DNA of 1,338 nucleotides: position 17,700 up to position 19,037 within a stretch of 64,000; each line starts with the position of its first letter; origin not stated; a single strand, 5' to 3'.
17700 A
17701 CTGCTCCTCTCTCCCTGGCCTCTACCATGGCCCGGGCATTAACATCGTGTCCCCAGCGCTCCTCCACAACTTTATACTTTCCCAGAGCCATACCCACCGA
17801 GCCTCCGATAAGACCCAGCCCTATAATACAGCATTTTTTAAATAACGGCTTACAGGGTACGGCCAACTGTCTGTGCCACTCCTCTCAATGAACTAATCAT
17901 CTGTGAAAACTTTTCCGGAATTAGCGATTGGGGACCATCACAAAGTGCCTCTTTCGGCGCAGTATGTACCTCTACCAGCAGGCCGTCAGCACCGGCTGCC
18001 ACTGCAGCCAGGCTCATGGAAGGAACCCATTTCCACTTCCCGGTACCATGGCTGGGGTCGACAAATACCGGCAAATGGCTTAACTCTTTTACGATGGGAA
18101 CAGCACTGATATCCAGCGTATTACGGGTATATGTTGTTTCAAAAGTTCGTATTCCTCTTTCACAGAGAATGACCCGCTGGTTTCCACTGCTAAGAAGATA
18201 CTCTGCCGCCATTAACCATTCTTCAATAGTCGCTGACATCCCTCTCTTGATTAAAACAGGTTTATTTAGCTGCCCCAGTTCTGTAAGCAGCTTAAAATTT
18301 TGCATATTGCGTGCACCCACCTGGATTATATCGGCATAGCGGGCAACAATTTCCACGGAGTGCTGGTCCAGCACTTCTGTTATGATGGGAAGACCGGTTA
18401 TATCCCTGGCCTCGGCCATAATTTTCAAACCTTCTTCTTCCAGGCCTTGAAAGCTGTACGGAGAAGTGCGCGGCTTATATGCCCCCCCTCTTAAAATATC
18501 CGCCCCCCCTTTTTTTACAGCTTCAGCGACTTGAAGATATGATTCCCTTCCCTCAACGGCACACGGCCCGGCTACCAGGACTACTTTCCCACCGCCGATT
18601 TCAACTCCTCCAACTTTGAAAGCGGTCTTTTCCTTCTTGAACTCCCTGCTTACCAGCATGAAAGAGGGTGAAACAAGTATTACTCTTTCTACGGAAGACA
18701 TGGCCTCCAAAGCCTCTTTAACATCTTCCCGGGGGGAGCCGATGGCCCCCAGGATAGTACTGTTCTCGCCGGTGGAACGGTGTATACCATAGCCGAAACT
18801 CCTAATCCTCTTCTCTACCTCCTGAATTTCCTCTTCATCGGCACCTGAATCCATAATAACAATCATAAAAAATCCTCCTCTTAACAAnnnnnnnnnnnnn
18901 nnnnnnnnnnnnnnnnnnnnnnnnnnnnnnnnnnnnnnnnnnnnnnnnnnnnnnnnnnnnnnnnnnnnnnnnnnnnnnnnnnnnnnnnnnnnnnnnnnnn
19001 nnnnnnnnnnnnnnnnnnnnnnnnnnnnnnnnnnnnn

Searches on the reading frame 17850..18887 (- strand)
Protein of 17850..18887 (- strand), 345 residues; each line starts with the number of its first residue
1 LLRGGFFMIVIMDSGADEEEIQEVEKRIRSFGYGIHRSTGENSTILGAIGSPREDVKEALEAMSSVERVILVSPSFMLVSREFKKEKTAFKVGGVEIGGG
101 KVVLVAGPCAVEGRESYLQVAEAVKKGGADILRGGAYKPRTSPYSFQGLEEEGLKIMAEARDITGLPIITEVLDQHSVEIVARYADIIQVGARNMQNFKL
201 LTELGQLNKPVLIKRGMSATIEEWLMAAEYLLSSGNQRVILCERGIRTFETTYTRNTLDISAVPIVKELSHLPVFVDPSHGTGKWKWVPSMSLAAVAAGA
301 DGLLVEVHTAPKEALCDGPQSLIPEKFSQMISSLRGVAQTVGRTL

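Call 7: search_protein_families(library=ncbifam, proteins=[window:17850-18887:-])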
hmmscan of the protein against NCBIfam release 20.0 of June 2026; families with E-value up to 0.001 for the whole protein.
window:17850-18887:- (345 aa): 10 families
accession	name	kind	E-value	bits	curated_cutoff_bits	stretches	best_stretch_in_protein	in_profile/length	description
NF006421.0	PRK08673.1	subfamily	4.1e-150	499.7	335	1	8-344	1-336/338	3-deoxy-7-phosphoheptulonate synthase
NF009933.0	PRK13396.1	subfamily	5.7e-124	413.7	486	1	8-344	1-344/352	3-deoxy-7-phosphoheptulonate synthase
TIGR01361.1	DAHP_synth_Bsub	equivalog_domain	6.8e-121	402.6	267.75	1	78-334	2-257/260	3-deoxy-7-phosphoheptulonate synthase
NF041229.1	BagF_FevY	exception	2.2e-112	375.6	700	1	14-341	3-329/340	phospho-2-dehydro-3-deoxyheptonate aldolase BagF/FevY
NF009239.0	PRK12595.1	equivalog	1.2e-104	350.2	279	1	77-340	94-356/360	bifunctional 3-deoxy-7-phosphoheptulonate synthase/chorismate mutase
TIGR01362.1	KDO8P_synth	equivalog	6.6e-36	123.8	314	1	101-338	2-253/258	3-deoxy-8-phosphooctulonate synthase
NF003543.0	PRK05198.1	equivalog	9.2e-36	123.2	242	1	91-340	6-270/273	3-deoxy-8-phosphooctulonate synthase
NF009109.0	PRK12457.1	equivalog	1.5e-22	80.2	457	1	140-341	61-272/281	3-deoxy-8-phosphooctulonate synthase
TIGR03569.1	NeuB_NnaB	equivalog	2.5e-07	30.1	399.65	1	151-343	75-260/329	N-acetylneuraminate synthase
TIGR03586.1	PseI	equivalog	3.6e-05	23.1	340.25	1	159-343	85-259/327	pseudaminic acid synthase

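Call 10: find_related_loci(query=window:17850-18887:-, collection=genome_contigs, flank=3000)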
Query window:17850-18887:- (345 aa) in genome_contigs; peptide patterns used: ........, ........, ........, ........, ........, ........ (x = any residue, [..] = any of these).
599 stretches matched a pattern (row limit reached: there are more); 551 encode a relative of the query (tblastn E <= 1e-3); the best 80 are kept; 80 distinct loci.
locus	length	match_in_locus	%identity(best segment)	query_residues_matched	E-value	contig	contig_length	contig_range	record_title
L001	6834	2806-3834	93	3-345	0e+0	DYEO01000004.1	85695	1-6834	MAG TPA_asm: Dethiobacter sp. isolate Tomsk_51_21 Tomsk_k141_3572, whole genome shotgun sequence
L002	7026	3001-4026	90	4-345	0e+0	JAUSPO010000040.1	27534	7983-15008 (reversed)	MAG: Bacillota bacterium isolate E21_metabat.bin.75 E21_k141_150795, whole genome shotgun sequence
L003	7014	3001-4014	86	8-345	0e+0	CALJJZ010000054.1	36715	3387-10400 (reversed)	MAG: uncultured Firmicutes bacterium isolate N1_Bin_Bin_71_sub_1 genome assembly, contig: c_000003692889, whole genome s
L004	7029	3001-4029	80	1-345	0e+0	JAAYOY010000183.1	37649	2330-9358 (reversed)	MAG: Bacillota bacterium isolate AS22ysBPME_12 136041_AS22, whole genome shotgun sequence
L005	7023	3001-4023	81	4-345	0e+0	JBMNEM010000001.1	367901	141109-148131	MAG: Dethiobacteria bacterium isolate SBF912LR0HQ0129 contig_21261, whole genome shotgun sequence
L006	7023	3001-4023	80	3-345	0e+0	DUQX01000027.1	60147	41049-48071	MAG TPA_asm: Bacillota bacterium isolate AS08sgBPME_442 50617_AS08, whole genome shotgun sequence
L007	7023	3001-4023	80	3-345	0e+0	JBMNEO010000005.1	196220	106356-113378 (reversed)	MAG: Dethiobacteria bacterium isolate SBF912LR0HQ0054 contig_24306, whole genome shotgun sequence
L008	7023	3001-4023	77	4-345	0e+0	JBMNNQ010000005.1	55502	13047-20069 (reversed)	MAG: Dethiobacteria bacterium isolate SBF912SR8HQ0008 scaffold_1011_c1, whole genome shotgun sequence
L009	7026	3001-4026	81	3-345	0e+0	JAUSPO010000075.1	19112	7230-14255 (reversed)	MAG: Bacillota bacterium isolate E21_metabat.bin.75 E21_k141_302912, whole genome shotgun sequence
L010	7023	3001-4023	77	4-345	3e-178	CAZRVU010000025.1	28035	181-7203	MAG TPA_asm: uncultured Desulfovibrionaceae bacterium isolate binchicken_co39_631 genome assembly, contig: NODE_4081_len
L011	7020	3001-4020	73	5-345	3e-172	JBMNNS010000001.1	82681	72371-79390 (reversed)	MAG: Dethiobacteria bacterium isolate SBF912SR3HQ0001 scaffold_276_c1, whole genome shotgun sequence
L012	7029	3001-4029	72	2-345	3e-172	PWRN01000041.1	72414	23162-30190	MAG: Syntrophomonadaceae bacterium isolate CSSed10_9 CS-Sed10-C228, whole genome shotgun sequence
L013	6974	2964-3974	73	8-345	4e-171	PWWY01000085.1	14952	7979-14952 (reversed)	MAG: Syntrophomonadaceae bacterium isolate CSSed11_70 CS-Sed11-C5340, whole genome shotgun sequence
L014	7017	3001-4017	74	6-345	3e-170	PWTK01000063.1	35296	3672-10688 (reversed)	MAG: Syntrophomonadaceae bacterium isolate CSSed11_181 CS-Sed11-C799, whole genome shotgun sequence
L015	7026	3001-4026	72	4-345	1e-164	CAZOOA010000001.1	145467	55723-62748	MAG TPA_asm: uncultured Desulfovibrionaceae bacterium isolate binchicken_co32_322 genome assembly, contig: NODE_25_lengt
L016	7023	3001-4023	69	4-345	9e-161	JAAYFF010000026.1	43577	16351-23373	MAG: Bacillota bacterium isolate AS07pgkLD_49 52433_AS07, whole genome shotgun sequence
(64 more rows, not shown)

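Call 66: find_homologous_proteins(query=window:17850-18887:-, max_evalue=1e-100)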
Query window:17850-18887:- (345 aa): 7055 proteins with E <= 1e-100 among 8000 candidates; the best 120 are listed.
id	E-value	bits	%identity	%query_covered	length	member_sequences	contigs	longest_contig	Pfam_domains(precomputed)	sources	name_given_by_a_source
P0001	4.2e-216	734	100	98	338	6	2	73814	PF03102.21,PF18152.7,PF00793.27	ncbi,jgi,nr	ncbi:MAG: 3-deoxy-7-phosphoheptulonate synthase [Dethiobacter sp.]|nr:MAG: 3-deoxy-7-phosphoheptulon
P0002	2.8e-186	636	85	98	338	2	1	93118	PF03102.21,PF18152.7,PF00793.27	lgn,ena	-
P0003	2.9e-186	636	86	98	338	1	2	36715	PF03102.21,PF18152.7,PF00793.27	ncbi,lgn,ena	-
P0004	1.1e-183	628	84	98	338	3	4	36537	PF03102.21,PF18152.7,PF00793.27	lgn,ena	-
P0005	3.1e-178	610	82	98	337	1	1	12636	PF03102.21,PF18152.7,PF00793.27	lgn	-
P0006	1.2e-177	608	82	98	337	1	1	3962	PF03102.21,PF18152.7,PF00793.27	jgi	-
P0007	7.8e-176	602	80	99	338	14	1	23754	PF03102.21,PF18152.7,PF00793.27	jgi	-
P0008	9.0e-176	602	81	98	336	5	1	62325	PF03102.21,PF18152.7,PF00793.27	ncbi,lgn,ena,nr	ncbi:MAG TPA: 3-deoxy-7-phosphoheptulonate synthase [Firmicutes bacterium]|nr:3-deoxy-7-phosphoheptu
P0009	1.5e-175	601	80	98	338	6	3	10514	PF03102.21,PF18152.7,PF00793.27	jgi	-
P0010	1.1e-174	598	81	98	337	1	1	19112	PF03102.21,PF18152.7,PF00793.27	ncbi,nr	ncbi:MAG: 3-deoxy-7-phosphoheptulonate synthase [Bacillota bacterium]|nr:3-deoxy-7-phosphoheptulonat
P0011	2.0e-173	594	80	98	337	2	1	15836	PF03102.21,PF18152.7,PF00793.27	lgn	-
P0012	1.3e-172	591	78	98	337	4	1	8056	PF03102.21,PF18152.7,PF00793.27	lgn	-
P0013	5.1e-170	583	77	98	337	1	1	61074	PF03102.21,PF18152.7,PF00793.27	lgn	-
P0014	9.3e-170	582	78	98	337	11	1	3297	PF03102.21,PF18152.7,PF00793.27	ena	-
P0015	8.7e-169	579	78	98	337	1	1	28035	PF03102.21,PF18152.7,PF00793.27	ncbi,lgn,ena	-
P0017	6.6e-165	566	75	98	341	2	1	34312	PF03102.21,PF18152.7,PF00793.27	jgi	-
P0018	1.9e-163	561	73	99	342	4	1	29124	PF03102.21,PF18152.7,PF00793.27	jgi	jgi:3-deoxy-7-phosphoheptulonate synthase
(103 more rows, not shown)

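Call 67: find_encoding_contigs(protein=P0002, flank=2500, max_places=1)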
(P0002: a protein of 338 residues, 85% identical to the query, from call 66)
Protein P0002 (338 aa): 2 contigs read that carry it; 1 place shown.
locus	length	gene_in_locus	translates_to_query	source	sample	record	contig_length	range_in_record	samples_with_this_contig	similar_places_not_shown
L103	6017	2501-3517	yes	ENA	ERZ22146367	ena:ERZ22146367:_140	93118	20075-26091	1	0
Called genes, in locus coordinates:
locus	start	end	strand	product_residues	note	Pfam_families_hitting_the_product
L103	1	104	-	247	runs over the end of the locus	PF02604:PhdYeFM_antitox (faint), PF05685:Uma2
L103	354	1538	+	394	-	PF01321:Creatinase_N, PF00557:Peptidase_M24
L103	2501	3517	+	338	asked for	PF18152:DAHP_snth_FXD, PF00793:DAHP_synth_1, PF03102:NeuB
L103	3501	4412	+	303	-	PF02153:PDH_N, PF20463:PDH_C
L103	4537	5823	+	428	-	PF00275:EPSP_synthase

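Call 68: find_encoding_contigs(protein=P0004, flank=2500, max_places=1)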
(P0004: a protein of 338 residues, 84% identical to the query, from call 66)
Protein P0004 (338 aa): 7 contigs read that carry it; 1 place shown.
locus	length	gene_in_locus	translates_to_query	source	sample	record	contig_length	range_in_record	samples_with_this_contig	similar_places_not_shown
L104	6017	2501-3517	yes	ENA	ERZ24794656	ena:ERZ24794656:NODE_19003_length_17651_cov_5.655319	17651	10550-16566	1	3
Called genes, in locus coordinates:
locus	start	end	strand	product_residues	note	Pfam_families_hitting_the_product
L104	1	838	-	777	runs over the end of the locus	PF01315:Ald_Xan_dh_C, PF02738:MoCoBD_1, PF20256:MoCoBD_2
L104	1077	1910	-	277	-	PF00800:PDT, PF01842:ACT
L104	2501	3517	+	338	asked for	PF18152:DAHP_snth_FXD, PF00793:DAHP_synth_1, PF03102:NeuB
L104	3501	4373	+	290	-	PF03807:F420_oxidored (weak), PF02153:PDH_N, PF20463:PDH_C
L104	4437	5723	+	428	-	PF00275:EPSP_synthase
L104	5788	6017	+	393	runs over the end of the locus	PF01264:Chorismate_synt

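Call 69: find_encoding_contigs(protein=P0005, flank=2500, max_places=1)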
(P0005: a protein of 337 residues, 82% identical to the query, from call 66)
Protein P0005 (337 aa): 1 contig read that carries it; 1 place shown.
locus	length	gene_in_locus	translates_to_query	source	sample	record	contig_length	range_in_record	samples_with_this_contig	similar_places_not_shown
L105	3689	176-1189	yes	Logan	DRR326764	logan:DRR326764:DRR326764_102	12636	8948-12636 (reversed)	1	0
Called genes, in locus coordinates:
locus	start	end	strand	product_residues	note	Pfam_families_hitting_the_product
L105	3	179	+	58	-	?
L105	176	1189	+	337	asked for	PF18152:DAHP_snth_FXD, PF00793:DAHP_synth_1, PF03102:NeuB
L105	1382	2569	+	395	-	PF01264:Chorismate_synt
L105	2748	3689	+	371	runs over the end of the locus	PF00465:Fe-ADH, PF13685:Fe-ADH_2, PF01761:DHQ_synthase, PF24621:DHQS_C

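Call 70: find_encoding_contigs(protein=P0007, flank=2500, max_places=1)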
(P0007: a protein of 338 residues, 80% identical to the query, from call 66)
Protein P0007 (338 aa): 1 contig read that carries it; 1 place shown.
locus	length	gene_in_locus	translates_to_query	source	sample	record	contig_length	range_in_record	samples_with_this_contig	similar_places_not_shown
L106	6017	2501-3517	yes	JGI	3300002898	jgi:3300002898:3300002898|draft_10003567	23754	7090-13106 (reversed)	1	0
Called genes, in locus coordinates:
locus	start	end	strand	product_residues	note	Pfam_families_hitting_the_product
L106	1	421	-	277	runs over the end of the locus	PF00800:PDT, PF01842:ACT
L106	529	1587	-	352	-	PF18152:DAHP_snth_FXD, PF00793:DAHP_synth_1, PF03102:NeuB (weak)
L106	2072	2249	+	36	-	-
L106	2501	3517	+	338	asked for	PF18152:DAHP_snth_FXD, PF00793:DAHP_synth_1, PF03102:NeuB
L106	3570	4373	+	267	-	PF02153:PDH_N, PF20463:PDH_C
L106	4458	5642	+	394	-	PF01264:Chorismate_synt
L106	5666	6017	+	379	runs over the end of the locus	PF00465:Fe-ADH, PF13685:Fe-ADH_2, PF01761:DHQ_synthase, PF24621:DHQS_C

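Call 71: find_encoding_contigs(protein=P0009, flank=2500, max_places=1)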
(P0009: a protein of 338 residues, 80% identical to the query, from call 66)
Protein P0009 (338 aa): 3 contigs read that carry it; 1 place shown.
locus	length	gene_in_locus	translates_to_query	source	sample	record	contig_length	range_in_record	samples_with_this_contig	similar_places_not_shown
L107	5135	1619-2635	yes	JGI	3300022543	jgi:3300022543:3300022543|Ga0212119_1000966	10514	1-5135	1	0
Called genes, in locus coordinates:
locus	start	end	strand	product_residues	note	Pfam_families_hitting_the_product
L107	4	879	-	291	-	PF00800:PDT, PF01842:ACT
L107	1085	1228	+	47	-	-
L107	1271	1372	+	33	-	-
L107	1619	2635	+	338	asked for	PF18152:DAHP_snth_FXD, PF00793:DAHP_synth_1, PF03102:NeuB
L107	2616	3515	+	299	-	PF02153:PDH_N, PF20463:PDH_C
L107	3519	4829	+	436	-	PF00275:EPSP_synthase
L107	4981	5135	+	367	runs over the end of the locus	PF01264:Chorismate_synt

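Call 72: find_encoding_contigs(protein=P0011, flank=2500, max_places=1)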
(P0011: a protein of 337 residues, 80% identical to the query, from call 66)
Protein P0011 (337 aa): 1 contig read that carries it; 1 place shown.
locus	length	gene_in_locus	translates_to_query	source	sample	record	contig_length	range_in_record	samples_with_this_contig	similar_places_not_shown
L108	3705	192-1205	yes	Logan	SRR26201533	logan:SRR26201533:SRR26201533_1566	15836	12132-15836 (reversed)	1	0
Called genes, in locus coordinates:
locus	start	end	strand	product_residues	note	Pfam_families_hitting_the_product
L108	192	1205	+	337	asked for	PF18152:DAHP_snth_FXD, PF00793:DAHP_synth_1, PF03102:NeuB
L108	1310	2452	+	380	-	PF01264:Chorismate_synt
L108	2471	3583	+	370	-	PF00465:Fe-ADH, PF13685:Fe-ADH_2, PF01761:DHQ_synthase, PF24621:DHQS_C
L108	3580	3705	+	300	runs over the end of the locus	PF08501:Shikimate_dh_N, PF01488:Shikimate_DH (weak), PF18317:SDH_C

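Call 73: find_encoding_contigs(protein=P0012, flank=2500, max_places=1)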
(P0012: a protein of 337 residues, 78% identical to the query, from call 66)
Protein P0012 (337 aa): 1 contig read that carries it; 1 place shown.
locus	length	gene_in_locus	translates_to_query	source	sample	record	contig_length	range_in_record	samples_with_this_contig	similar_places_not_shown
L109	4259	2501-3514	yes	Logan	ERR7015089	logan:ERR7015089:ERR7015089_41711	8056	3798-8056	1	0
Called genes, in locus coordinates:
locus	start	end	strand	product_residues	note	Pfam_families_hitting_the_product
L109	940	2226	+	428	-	PF01212:Beta_elim_lyase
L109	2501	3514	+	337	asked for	PF18152:DAHP_snth_FXD, PF00793:DAHP_synth_1, PF03102:NeuB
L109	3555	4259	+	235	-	?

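Call 74: find_encoding_contigs(protein=P0013, flank=2500, max_places=1)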
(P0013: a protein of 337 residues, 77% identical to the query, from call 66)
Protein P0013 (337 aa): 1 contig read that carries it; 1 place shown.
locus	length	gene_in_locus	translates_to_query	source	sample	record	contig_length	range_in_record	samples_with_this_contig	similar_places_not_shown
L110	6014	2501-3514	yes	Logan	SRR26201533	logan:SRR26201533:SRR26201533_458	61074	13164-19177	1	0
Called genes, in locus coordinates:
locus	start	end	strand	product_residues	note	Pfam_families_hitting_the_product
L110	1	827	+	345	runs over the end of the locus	PF01118:Semialdhyde_dh, PF02774:Semialdhyde_dhC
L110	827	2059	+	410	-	PF00696:AA_kinase, PF01842:ACT (faint), PF13840:ACT_7, PF22468:ACT_9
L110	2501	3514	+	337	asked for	PF18152:DAHP_snth_FXD, PF00793:DAHP_synth_1, PF03102:NeuB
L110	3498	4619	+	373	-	PF02153:PDH_N, PF20463:PDH_C, PF01842:ACT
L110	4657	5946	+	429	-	PF00275:EPSP_synthase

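Call 75: find_encoding_contigs(protein=P0017, flank=2500, max_places=1)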
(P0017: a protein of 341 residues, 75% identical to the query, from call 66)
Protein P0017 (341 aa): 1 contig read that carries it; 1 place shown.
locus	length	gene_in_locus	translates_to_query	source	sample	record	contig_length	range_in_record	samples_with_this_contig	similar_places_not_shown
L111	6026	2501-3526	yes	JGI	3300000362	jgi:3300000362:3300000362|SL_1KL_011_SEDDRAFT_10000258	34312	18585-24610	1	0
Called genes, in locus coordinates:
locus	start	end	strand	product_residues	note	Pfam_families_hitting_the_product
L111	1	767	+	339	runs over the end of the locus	PF01118:Semialdhyde_dh, PF02774:Semialdhyde_dhC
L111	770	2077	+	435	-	PF00696:AA_kinase, PF01842:ACT (faint), PF13840:ACT_7, PF22468:ACT_9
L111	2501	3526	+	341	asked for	PF18152:DAHP_snth_FXD, PF00793:DAHP_synth_1, PF03102:NeuB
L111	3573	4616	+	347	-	PF02153:PDH_N, PF20463:PDH_C, PF22629:ACT_AHAS_ss (faint), PF01842:ACT (weak)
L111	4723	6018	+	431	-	PF00275:EPSP_synthase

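Call 76: find_encoding_contigs(protein=P0018, flank=2500, max_places=1)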
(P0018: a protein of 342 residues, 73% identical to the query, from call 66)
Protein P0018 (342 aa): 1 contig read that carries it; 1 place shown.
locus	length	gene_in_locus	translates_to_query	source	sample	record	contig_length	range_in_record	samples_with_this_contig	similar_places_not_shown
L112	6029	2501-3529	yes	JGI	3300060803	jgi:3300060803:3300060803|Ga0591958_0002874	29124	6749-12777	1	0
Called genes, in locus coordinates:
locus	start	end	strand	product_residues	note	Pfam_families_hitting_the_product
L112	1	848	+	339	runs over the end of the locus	PF01118:Semialdhyde_dh, PF02774:Semialdhyde_dhC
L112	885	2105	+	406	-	PF00696:AA_kinase, PF01842:ACT (faint), PF13840:ACT_7, PF22468:ACT_9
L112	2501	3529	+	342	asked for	PF18152:DAHP_snth_FXD, PF00793:DAHP_synth_1, PF03102:NeuB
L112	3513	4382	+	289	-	PF03446:NAD_binding_2 (weak), PF02153:PDH_N, PF20463:PDH_C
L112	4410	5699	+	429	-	PF00275:EPSP_synthase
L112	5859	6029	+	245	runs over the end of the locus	PF00977:His_biosynth, PF01207:Dus (faint), PF03060:NMO (faint)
